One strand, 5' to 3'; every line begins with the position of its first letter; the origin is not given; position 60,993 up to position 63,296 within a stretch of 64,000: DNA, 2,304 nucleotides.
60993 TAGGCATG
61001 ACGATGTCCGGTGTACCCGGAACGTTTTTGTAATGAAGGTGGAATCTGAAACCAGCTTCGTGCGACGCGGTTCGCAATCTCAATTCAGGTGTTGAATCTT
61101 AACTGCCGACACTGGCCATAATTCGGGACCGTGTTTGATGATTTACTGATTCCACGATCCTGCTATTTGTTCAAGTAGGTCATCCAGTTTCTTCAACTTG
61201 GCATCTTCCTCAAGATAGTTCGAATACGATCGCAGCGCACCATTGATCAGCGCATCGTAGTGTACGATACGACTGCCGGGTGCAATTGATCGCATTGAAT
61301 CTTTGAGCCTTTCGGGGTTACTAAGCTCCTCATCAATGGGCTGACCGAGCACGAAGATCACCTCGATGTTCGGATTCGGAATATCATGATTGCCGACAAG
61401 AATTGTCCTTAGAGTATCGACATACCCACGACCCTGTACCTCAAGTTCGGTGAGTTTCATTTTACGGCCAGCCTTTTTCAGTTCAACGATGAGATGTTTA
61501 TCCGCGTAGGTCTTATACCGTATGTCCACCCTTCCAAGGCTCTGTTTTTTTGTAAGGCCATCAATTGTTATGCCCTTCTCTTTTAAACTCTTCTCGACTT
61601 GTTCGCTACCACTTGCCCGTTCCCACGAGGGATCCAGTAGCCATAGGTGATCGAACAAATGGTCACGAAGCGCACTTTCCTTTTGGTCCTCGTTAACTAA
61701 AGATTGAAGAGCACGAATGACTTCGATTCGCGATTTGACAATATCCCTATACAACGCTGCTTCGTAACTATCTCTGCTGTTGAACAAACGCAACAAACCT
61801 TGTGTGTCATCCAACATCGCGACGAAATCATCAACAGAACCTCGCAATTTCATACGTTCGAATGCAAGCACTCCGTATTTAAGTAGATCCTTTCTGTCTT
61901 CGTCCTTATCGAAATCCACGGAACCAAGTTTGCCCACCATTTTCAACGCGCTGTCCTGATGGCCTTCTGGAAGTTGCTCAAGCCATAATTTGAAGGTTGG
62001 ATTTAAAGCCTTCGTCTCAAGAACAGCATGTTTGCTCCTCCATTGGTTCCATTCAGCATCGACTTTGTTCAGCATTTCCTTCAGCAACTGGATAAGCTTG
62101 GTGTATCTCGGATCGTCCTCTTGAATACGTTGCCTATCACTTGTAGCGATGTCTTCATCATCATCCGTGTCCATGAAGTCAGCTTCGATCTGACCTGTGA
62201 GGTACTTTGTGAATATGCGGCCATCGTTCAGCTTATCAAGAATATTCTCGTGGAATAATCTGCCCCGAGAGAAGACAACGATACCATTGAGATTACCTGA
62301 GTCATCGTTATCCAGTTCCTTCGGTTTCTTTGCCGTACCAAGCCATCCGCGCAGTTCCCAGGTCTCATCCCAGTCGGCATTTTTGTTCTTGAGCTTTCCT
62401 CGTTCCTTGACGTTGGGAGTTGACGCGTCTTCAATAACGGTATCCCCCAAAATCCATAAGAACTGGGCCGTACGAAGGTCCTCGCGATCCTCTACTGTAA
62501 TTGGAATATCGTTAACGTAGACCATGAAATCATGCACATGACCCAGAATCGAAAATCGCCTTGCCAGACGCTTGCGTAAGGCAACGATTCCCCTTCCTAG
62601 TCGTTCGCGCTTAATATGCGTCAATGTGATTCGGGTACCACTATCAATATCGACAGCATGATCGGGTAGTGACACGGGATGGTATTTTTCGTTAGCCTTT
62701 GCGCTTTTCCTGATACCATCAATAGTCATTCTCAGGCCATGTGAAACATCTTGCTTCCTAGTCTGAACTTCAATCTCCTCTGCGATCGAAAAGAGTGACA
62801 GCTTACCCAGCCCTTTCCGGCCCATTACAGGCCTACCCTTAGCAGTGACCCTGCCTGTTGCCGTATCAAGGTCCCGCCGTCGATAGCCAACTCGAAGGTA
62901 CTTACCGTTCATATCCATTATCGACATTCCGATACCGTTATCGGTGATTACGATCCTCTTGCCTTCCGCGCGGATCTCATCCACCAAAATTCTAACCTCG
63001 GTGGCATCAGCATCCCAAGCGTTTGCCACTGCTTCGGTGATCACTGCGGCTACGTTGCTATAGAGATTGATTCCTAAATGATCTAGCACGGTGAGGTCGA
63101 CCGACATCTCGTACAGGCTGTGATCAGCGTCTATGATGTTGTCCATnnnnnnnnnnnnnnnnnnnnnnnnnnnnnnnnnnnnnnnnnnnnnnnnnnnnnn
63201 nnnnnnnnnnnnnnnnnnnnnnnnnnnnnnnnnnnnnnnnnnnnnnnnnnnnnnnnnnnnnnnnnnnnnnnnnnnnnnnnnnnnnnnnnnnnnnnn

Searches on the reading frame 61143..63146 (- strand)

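Call 35: search_protein_families(library=pfam, proteins=[window:61143-63146:-], max_evalue=0.00001)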
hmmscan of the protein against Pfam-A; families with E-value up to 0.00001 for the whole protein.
window:61143-63146:- (667 aa): 2 families
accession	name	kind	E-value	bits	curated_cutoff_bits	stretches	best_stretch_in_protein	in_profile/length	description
PF13589.12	HATPase_c_3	-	1.1e-18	68.1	25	1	32-155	3-119/137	Histidine kinase-, DNA gyrase B-, and HSP90-like ATPase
PF02518.31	HATPase_c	-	9.7e-06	26.4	26.4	0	33-89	7-56/111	Histidine kinase-, DNA gyrase B-, and HSP90-like ATPase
